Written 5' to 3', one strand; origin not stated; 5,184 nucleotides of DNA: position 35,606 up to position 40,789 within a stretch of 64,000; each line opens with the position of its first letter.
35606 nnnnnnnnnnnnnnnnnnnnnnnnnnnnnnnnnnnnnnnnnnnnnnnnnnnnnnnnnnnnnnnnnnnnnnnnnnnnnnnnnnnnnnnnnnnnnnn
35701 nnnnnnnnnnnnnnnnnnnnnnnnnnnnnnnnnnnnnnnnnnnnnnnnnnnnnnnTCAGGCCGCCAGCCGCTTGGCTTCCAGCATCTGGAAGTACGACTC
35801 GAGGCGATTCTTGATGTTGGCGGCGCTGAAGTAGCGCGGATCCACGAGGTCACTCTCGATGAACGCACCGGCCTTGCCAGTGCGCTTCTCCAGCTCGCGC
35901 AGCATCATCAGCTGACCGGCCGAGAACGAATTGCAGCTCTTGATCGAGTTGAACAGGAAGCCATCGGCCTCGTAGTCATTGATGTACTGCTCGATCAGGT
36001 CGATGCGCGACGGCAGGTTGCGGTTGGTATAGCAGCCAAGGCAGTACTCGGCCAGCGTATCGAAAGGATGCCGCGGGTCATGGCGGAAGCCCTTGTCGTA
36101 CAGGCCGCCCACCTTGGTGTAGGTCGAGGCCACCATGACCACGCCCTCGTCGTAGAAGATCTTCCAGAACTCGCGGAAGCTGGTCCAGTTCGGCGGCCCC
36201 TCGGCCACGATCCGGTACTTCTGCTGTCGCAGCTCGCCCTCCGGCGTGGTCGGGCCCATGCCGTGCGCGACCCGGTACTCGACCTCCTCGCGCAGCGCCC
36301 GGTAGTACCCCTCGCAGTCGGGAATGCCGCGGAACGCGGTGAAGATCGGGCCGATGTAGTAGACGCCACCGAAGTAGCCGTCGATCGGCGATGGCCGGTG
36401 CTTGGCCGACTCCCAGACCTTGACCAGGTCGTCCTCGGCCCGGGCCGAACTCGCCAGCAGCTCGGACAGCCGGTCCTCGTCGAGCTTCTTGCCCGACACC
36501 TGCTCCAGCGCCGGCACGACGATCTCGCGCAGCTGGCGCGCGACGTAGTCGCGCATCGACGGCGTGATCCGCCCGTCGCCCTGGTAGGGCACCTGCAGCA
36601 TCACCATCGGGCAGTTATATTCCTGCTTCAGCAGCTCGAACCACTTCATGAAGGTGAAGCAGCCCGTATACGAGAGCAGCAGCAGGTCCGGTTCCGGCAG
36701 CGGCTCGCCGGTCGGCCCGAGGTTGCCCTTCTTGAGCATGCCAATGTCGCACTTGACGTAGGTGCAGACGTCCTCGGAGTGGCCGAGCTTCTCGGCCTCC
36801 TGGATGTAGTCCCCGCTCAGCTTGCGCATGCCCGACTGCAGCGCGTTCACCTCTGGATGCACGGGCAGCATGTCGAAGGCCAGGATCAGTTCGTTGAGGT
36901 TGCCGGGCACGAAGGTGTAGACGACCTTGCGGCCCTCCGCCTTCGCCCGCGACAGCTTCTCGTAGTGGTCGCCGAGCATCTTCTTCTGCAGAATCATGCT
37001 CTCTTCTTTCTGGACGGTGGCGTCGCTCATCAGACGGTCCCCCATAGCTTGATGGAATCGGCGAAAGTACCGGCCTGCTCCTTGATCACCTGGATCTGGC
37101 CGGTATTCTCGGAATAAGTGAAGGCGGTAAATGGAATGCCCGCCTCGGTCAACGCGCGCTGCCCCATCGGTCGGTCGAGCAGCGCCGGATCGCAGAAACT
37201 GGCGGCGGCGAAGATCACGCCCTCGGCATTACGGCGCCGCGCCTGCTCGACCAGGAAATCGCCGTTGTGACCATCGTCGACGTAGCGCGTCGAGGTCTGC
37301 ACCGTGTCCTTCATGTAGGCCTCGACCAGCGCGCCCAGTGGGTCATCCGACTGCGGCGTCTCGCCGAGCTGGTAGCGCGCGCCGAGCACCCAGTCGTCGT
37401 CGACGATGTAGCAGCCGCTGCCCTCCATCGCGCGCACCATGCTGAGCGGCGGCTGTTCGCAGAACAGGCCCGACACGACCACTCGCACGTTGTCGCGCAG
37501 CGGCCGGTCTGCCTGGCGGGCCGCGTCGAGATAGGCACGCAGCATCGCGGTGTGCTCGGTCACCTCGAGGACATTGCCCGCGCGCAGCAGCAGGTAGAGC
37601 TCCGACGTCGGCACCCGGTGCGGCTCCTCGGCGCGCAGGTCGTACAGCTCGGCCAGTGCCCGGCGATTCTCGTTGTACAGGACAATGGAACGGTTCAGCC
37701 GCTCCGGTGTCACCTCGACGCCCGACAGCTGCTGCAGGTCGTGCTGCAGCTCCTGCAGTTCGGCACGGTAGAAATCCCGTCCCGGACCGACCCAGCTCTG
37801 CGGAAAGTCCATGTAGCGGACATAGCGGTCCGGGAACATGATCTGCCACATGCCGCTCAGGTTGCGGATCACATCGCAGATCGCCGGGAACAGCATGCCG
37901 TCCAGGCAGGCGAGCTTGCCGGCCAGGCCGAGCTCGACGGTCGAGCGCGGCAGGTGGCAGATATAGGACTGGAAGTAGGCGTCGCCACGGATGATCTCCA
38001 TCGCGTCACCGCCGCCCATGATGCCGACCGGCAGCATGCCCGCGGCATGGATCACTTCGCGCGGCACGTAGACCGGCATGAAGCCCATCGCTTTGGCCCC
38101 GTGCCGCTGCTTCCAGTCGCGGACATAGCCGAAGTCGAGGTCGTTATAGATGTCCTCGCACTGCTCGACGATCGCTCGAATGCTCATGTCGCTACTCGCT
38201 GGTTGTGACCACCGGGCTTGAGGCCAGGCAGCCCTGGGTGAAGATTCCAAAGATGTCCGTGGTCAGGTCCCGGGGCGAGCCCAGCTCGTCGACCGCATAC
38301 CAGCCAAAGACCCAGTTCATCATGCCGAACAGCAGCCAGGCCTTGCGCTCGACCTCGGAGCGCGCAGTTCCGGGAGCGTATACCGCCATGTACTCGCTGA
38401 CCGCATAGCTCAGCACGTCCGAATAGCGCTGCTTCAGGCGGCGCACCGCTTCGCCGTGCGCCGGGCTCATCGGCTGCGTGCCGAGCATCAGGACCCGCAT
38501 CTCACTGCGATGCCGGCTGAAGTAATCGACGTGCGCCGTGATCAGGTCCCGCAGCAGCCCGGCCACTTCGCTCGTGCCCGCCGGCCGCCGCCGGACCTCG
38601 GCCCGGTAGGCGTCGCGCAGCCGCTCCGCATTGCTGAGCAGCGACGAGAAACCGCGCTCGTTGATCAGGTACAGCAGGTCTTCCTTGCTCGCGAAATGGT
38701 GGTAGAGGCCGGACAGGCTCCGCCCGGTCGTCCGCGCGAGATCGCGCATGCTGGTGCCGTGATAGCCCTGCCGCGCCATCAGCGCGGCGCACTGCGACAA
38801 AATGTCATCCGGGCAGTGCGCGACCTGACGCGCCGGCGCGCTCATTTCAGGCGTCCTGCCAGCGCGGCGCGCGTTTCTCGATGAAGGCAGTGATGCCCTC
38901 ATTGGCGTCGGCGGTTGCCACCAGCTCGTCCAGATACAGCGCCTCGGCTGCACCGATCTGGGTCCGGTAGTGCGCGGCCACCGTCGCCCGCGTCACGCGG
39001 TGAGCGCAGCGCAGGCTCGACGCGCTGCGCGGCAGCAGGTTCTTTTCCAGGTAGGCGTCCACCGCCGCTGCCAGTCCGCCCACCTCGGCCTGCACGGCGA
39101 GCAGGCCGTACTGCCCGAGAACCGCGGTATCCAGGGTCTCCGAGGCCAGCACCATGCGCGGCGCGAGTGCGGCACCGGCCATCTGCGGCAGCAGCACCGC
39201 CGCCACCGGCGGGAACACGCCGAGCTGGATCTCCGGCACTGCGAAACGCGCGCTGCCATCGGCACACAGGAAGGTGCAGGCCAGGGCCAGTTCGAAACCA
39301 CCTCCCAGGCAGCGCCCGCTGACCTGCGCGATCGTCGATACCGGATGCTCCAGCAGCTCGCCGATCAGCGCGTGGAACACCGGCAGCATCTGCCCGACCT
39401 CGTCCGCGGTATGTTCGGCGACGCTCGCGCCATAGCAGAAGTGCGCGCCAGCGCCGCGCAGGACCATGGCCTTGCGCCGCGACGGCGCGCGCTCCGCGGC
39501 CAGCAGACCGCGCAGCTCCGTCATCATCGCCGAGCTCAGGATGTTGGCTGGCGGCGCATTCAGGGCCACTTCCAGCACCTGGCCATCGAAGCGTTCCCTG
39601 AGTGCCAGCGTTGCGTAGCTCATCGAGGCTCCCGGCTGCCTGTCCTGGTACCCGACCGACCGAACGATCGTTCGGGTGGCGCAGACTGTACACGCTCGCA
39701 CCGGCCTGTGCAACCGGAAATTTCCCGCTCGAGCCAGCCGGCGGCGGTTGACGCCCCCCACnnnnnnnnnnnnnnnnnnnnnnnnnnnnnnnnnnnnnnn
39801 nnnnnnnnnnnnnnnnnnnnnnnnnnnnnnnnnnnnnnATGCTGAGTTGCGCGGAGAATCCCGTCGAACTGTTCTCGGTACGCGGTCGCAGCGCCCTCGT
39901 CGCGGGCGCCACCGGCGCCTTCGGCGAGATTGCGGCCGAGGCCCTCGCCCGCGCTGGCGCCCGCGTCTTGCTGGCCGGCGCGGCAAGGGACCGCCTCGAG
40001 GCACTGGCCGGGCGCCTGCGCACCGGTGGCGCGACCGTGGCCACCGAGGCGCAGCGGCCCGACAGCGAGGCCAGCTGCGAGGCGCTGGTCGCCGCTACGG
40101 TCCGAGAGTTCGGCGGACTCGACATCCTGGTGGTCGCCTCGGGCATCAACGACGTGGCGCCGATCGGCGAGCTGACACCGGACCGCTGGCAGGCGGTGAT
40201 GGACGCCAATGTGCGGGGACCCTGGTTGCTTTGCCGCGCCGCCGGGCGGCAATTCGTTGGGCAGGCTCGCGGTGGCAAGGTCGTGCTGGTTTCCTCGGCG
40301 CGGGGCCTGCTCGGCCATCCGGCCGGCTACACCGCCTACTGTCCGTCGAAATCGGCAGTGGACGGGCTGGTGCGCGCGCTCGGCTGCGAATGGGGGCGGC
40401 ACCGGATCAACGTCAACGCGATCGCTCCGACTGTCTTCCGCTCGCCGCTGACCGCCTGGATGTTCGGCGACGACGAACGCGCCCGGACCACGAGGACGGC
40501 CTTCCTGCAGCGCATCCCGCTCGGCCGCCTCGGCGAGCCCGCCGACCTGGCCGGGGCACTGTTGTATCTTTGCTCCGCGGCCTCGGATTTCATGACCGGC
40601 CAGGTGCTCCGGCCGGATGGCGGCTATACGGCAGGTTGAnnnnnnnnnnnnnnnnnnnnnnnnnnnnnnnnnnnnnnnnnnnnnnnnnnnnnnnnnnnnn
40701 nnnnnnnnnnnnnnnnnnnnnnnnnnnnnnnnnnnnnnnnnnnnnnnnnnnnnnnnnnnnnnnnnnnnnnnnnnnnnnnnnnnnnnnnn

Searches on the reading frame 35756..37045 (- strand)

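Call 22: search_protein_families(library=ncbifam, proteins=[window:35756-37045:-], max_evalue=1e-10)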
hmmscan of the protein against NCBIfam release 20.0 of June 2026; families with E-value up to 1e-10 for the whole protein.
window:35756-37045:- (429 aa): 4 families
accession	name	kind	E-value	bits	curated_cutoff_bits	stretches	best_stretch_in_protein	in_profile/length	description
TIGR02260.1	benz_CoA_red_B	equivalog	8.1e-219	726.4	486.55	1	11-422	2-413/413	benzoyl-CoA reductase subunit B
NF052455.1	HyiscapDhHadB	equivalog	6.3e-51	173.3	750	1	13-425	1-397/398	(R)-2-hydroxyisocaproyl-CoA dehydratase subunit alpha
TIGR03191.1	benz_CoA_bzdO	equivalog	2.9e-20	72.9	448.6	1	60-311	53-293/430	benzoyl-CoA reductase, bzd-type, subunit O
NF040772.1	double_cubane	equivalog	5.9e-15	55.2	350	1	29-421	10-371/372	double-cubane-cluster-containing anaerobic reductase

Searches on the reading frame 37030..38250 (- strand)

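Call 22: search_protein_families(library=ncbifam, proteins=[window:37030-38250:-], max_evalue=1e-10)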
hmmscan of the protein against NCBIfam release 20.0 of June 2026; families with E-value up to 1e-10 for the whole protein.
window:37030-38250:- (406 aa): 4 families
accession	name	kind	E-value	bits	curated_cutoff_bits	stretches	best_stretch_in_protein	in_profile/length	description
TIGR02263.1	benz_CoA_red_C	equivalog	1.9e-154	514.2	421.15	1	27-400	4-380/380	benzoyl-CoA reductase subunit C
NF052456.1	HyiscapDhHadC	equivalog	1.4e-53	182.2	700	1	25-397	2-369/372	(R)-2-hydroxyisocaproyl-CoA dehydratase subunit beta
TIGR03190.1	benz_CoA_bzdN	equivalog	2.9e-36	125.1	453.8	1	30-377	6-351/377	benzoyl-CoA reductase, bzd-type, subunit N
NF040772.1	double_cubane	equivalog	1.6e-31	109.7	350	1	47-387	16-362/372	double-cubane-cluster-containing anaerobic reductase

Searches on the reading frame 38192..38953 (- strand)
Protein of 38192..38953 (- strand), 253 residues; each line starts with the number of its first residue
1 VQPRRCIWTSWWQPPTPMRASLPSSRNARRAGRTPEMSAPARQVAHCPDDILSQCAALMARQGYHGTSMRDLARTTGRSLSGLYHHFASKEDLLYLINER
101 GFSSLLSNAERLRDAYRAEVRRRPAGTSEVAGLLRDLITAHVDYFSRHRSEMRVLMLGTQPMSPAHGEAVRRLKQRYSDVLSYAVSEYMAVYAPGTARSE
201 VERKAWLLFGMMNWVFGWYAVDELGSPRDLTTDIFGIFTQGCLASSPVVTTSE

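Call 22: search_protein_families(library=ncbifam, proteins=[window:38192-38953:-], max_evalue=1e-10)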
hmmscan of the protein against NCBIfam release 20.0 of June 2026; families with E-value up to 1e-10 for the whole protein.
window:38192-38953:- (253 aa): 1 family
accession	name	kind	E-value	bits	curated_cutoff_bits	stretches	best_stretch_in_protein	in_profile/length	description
NF050111.1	TransRegSACE7040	equivalog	8.9e-15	55.1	250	1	50-213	5-153/186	SACE_7040 family transcriptional regulator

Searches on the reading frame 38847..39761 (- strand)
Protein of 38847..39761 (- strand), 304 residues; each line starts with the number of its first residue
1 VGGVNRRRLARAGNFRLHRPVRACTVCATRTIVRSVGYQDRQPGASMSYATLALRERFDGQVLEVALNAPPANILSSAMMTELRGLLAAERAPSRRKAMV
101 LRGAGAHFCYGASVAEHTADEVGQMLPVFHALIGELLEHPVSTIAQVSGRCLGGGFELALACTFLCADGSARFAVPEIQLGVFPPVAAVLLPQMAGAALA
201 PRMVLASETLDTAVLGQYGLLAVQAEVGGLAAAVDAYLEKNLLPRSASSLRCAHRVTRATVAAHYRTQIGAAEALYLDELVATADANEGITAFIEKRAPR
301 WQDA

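Call 39: search_protein_families(library=pfam, proteins=[window:38847-39761:-], max_evalue=0.00001)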
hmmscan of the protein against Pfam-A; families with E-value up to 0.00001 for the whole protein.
window:38847-39761:- (304 aa): 2 families
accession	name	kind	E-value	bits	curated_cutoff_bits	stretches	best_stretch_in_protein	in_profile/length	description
PF00378.25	ECH_1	-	4.3e-32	111.8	27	1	60-303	4-250/251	Enoyl-CoA hydratase/isomerase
PF16113.10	ECH_2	-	7.8e-16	58.9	27.2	1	65-220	4-167/335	Enoyl-CoA hydratase/isomerase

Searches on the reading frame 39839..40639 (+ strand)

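Call 39: search_protein_families(library=pfam, proteins=[window:39839-40639:+], max_evalue=0.00001)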
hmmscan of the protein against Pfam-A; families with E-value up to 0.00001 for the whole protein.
window:39839-40639:+ (266 aa): 3 families
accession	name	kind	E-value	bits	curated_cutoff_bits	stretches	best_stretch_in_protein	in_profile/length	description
PF13561.12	adh_short_C2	-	4.1e-47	161.2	27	1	27-264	7-236/236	Enoyl-(Acyl carrier protein) reductase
PF00106.31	adh_short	-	4.9e-38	131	26.6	1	19-206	3-188/195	short chain dehydrogenase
PF08659.16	KR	-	4.6e-14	53.2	22.6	1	19-180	3-162/180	KR domain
